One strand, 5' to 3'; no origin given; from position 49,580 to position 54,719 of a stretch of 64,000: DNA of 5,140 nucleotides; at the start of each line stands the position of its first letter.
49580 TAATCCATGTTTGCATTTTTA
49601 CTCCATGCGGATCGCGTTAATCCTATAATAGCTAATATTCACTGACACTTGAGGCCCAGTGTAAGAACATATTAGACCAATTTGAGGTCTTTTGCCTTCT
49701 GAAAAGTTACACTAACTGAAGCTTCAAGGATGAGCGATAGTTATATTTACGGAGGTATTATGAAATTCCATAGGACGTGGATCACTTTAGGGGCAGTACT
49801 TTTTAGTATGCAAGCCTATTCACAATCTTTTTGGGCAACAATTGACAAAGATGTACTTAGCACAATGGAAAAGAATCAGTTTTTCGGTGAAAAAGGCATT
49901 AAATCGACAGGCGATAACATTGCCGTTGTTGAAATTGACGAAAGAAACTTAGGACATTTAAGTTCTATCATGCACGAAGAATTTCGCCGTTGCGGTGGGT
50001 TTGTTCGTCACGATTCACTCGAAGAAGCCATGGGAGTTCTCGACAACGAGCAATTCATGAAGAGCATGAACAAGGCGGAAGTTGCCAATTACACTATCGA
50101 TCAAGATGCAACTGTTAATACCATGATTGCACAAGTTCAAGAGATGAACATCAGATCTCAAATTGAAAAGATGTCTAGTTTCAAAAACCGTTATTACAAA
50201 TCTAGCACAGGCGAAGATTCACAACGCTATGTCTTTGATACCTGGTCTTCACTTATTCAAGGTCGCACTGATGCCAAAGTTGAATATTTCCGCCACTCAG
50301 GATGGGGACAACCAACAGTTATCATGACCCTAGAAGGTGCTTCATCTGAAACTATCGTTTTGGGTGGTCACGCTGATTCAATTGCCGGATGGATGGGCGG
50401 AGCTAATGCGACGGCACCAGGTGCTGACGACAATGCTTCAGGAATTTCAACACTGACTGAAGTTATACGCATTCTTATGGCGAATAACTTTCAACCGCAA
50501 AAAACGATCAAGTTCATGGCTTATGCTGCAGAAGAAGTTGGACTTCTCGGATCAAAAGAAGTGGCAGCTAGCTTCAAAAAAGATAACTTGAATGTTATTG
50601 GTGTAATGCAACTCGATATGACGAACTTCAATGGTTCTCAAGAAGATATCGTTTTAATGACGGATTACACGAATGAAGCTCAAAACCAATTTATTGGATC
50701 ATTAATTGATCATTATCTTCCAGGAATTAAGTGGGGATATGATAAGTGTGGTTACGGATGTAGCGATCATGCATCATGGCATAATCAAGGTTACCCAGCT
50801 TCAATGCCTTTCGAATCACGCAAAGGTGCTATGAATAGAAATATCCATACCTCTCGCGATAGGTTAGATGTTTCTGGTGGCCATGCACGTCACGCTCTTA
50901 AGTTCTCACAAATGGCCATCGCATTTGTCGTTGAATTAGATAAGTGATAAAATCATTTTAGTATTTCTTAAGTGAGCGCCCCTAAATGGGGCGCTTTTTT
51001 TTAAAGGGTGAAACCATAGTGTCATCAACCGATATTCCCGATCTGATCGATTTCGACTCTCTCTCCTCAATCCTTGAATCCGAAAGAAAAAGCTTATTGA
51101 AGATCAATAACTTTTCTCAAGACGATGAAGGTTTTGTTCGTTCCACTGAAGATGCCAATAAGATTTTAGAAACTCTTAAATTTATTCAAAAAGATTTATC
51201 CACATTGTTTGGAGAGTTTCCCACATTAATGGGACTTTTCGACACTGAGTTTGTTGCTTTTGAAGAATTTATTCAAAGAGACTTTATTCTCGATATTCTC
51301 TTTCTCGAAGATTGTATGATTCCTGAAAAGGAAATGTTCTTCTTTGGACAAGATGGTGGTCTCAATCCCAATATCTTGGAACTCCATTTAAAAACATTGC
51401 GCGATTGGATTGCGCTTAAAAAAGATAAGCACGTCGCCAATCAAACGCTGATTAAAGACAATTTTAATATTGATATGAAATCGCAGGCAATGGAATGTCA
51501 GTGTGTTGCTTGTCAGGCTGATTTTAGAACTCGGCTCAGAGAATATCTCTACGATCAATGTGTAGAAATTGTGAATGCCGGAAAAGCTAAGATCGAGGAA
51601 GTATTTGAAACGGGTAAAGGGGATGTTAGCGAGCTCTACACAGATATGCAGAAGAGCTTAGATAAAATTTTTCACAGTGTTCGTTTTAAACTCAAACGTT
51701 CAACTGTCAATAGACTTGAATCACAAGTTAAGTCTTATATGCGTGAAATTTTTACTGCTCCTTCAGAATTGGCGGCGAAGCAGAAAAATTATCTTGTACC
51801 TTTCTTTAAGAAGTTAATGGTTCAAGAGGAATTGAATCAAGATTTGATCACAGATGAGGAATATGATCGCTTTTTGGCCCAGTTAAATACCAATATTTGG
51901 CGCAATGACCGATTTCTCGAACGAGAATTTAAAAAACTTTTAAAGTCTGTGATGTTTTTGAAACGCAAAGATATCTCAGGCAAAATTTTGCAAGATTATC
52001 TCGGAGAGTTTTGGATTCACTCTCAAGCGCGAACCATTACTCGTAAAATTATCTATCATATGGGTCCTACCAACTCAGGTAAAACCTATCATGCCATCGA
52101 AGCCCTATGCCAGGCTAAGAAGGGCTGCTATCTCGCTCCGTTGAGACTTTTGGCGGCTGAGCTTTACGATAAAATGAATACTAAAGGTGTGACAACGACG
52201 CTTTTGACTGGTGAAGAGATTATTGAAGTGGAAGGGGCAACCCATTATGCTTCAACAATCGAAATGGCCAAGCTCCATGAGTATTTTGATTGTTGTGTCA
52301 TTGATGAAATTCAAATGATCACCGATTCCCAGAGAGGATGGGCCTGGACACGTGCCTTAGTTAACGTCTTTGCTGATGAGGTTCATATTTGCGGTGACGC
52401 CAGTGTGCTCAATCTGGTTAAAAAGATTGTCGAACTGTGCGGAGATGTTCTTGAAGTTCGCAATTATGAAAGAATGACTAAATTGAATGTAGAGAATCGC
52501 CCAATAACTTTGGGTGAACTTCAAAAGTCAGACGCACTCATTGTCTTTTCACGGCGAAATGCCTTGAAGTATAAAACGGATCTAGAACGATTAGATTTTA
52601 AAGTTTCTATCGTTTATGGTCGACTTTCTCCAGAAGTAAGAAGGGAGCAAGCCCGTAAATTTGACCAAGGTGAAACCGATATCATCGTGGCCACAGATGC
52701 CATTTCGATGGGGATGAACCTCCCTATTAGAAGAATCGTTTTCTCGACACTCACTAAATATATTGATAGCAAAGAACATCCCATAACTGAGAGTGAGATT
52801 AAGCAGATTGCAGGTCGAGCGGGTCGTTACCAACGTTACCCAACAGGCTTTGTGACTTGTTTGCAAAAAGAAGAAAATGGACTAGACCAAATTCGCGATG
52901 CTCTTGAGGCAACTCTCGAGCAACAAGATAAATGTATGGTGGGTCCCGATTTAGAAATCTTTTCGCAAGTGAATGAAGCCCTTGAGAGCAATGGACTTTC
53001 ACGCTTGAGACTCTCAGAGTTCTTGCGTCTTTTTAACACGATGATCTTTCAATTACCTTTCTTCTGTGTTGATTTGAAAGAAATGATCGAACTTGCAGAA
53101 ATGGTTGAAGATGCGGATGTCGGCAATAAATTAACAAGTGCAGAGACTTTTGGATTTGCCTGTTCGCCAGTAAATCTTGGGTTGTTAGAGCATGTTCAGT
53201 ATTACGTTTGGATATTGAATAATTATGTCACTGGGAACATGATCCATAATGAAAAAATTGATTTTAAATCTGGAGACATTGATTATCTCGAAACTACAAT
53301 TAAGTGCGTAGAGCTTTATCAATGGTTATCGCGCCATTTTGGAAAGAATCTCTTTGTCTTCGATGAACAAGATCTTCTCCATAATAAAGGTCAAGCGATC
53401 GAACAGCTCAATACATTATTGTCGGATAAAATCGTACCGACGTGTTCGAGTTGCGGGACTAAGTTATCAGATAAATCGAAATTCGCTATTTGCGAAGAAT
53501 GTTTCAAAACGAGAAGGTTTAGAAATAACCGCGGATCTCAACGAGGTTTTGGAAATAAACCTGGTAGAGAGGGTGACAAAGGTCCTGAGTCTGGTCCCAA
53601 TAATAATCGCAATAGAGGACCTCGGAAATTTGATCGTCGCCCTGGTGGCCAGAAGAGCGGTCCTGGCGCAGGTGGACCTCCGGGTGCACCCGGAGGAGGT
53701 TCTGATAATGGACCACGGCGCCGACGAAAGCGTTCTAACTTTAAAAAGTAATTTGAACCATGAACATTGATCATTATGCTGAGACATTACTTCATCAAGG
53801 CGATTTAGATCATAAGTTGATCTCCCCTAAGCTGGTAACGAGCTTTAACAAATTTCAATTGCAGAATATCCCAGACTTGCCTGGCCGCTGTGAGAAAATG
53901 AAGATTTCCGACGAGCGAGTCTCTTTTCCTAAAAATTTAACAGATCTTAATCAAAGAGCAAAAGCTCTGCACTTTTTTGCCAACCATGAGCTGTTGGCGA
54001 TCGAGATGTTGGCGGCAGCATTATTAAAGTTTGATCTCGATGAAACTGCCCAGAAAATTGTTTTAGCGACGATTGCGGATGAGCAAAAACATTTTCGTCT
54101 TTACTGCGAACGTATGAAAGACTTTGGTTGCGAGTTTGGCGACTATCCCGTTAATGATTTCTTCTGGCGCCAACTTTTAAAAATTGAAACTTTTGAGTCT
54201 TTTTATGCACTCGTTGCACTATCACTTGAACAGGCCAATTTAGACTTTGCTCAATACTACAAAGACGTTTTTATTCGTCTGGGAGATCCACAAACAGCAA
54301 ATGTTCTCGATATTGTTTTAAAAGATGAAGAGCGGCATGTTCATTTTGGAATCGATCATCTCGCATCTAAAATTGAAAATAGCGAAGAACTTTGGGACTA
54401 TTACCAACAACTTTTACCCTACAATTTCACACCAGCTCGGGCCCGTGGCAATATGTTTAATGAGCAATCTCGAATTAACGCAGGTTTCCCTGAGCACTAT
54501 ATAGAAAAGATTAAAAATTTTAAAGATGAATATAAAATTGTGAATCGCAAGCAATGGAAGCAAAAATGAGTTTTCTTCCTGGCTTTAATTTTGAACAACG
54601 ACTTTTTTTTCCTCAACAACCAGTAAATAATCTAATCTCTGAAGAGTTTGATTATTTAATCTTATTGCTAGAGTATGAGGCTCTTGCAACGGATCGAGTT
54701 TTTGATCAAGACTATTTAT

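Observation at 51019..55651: Apparent operon linking a mitochondrial-type Suv3 RNA helicase to a DUF455 di-iron protein and an ATP-grasp ligase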

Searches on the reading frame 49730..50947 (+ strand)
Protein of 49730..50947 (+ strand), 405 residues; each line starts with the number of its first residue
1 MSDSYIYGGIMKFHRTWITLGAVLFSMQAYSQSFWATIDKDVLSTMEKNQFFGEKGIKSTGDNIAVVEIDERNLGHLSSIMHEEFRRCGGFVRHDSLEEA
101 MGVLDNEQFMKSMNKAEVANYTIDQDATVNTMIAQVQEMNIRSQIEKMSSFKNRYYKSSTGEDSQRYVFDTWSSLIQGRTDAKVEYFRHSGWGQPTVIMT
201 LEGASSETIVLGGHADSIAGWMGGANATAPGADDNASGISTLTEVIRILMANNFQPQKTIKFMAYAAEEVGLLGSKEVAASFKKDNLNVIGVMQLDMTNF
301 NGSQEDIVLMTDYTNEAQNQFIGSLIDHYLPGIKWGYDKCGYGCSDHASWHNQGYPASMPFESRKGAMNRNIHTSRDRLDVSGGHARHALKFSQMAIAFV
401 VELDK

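Call 3: search_protein_families(library=pfam, proteins=[window:49730-50947:+], max_evalue=0.01)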
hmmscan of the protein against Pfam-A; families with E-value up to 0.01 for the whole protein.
window:49730-50947:+ (405 aa): 3 families
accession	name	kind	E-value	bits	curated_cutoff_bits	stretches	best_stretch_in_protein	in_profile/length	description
PF04389.22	Peptidase_M28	-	3.9e-36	125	21.3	1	197-382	2-178/193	Peptidase family M28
PF01546.33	Peptidase_M20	-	9.3e-08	32.6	24.6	1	227-287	28-92/206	Peptidase family M20/M25/M40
PF05343.19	Peptidase_M42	-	0.00049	19.7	23.2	1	234-311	134-215/292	M42 glutamyl aminopeptidase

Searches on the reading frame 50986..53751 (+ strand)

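Call 3: search_protein_families(library=pfam, proteins=[window:50986-53751:+], max_evalue=0.01)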
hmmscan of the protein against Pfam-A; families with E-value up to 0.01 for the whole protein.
window:50986-53751:+ (921 aa): 5 families
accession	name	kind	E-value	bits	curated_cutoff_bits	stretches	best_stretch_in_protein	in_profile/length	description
PF22527.2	DEXQc_Suv3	-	1.6e-63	213.4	27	1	345-494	5-154/154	DEXQ-box helicase domain of Suv3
PF00271.37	Helicase_C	-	2.9e-14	53.7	23.5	1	513-615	14-109/110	Helicase conserved C-terminal domain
PF00270.35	DEAD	-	6e-06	26.5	26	1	356-458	17-142/167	DEAD/DEAH box helicase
PF12513.15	SUV3_C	-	0.0035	17.6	27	0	767-791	3-26/48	ATP-dependent RNA helicase SUV3 C-terminal domain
PF13401.12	AAA_22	-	0.0042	17.8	27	0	352-463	4-111/130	AAA domain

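Call 4: search_protein_families(library=ncbifam, proteins=[window:50986-53751:+], max_evalue=0.01)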
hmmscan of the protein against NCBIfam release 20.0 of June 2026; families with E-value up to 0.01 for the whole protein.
window:50986-53751:+ (921 aa): 19 families
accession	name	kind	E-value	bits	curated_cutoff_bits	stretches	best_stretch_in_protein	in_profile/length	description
NF002251.0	PRK01172.1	equivalog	9.8e-20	70.3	891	1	470-688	221-433/674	ATP-dependent DNA helicase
NF002654.0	PRK02362.1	equivalog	6.3e-13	47.9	887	1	550-639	316-406/739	ATP-dependent DNA helicase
NF040935.1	helicase_Hel308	equivalog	1.6e-08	33.2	1200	1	465-622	227-395/704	ATP-dependent DNA helicase Hel308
NF001308.0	PRK00254.1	equivalog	3.4e-07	28.9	1216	1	556-621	314-379/720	ATP-dependent DNA helicase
TIGR00614.1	recQ_fam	subfamily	3e-06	26.3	219.8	1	517-614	230-319/470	RecQ family ATP-dependent DNA helicase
NF008164.0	PRK10917.1-2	equivalog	1.7e-05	23.3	785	1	531-617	513-592/704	ATP-dependent DNA helicase RecG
NF008167.0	PRK10917.2-1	equivalog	1.7e-05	23.2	995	1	537-617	560-633/744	ATP-dependent DNA helicase RecG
NF008165.0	PRK10917.1-3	equivalog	2.5e-05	22.9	711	1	536-582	508-554/692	ATP-dependent DNA helicase RecG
TIGR00643.1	recG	equivalog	4.4e-05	22.4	659.4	1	515-617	461-555/629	ATP-dependent DNA helicase RecG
NF053631.1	RNA_helic_CshA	equivalog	5.3e-05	22.3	646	1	511-647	233-363/434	degradosome RNA helicase CshA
TIGR01389.1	recQ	equivalog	5.5e-05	21.8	640.2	1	517-616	228-319/591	DNA helicase RecQ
NF008170.0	PRK10917.2-4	equivalog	0.00013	20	975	1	536-617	644-718/826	ATP-dependent DNA helicase RecG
NF004070.0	PRK05580.2-2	equivalog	0.00034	18.9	921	1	548-635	520-611/729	primosomal protein N'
NF008163.0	PRK10917.1-1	equivalog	0.00041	18.8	796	1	535-614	513-586/692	ATP-dependent DNA helicase RecG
NF008168.0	PRK10917.2-2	equivalog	0.00084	17.7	718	1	530-583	601-657/795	ATP-dependent DNA helicase RecG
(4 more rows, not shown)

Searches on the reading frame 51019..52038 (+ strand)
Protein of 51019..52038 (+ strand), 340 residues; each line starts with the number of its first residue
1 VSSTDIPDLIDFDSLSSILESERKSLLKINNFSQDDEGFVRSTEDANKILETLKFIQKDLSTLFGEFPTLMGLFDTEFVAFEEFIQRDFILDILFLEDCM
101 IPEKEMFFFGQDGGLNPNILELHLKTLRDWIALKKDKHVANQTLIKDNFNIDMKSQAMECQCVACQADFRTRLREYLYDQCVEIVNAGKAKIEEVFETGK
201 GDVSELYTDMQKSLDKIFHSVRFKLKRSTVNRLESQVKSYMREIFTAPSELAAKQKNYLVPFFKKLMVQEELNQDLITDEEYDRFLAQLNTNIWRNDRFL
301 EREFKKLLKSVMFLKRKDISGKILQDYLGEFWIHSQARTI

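Call 86: search_solved_structures(query=window:51019-52038:+, max_evalue=1)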
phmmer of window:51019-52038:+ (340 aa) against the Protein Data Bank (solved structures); distinct sequences matched with E-value up to 1: 0.

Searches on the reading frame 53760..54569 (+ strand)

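Call 3: search_protein_families(library=pfam, proteins=[window:53760-54569:+], max_evalue=0.01)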
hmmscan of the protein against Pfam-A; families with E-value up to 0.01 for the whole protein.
window:53760-54569:+ (269 aa): 3 families
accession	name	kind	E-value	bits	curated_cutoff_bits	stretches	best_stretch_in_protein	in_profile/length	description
PF04305.20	DUF455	-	1.8e-45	155.9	34.3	1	33-248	29-246/247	Protein of unknown function (DUF455)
PF11583.14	AurF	-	0.00064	19.4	29.6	1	77-218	83-224/282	P-aminobenzoate N-oxygenase AurF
PF11266.14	Ald_deCOase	-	0.0041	17.4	28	0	164-211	108-156/218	Long-chain fatty aldehyde decarbonylase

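Call 4: search_protein_families(library=ncbifam, proteins=[window:53760-54569:+], max_evalue=0.01)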
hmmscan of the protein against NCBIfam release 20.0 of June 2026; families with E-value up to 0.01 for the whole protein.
window:53760-54569:+ (269 aa): 1 family
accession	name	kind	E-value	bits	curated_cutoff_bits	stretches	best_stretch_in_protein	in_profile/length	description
TIGR04059.1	Ald_deCOase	equivalog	0.0063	16.5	222.65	0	164-211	109-157/220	aldehyde oxygenase (deformylating)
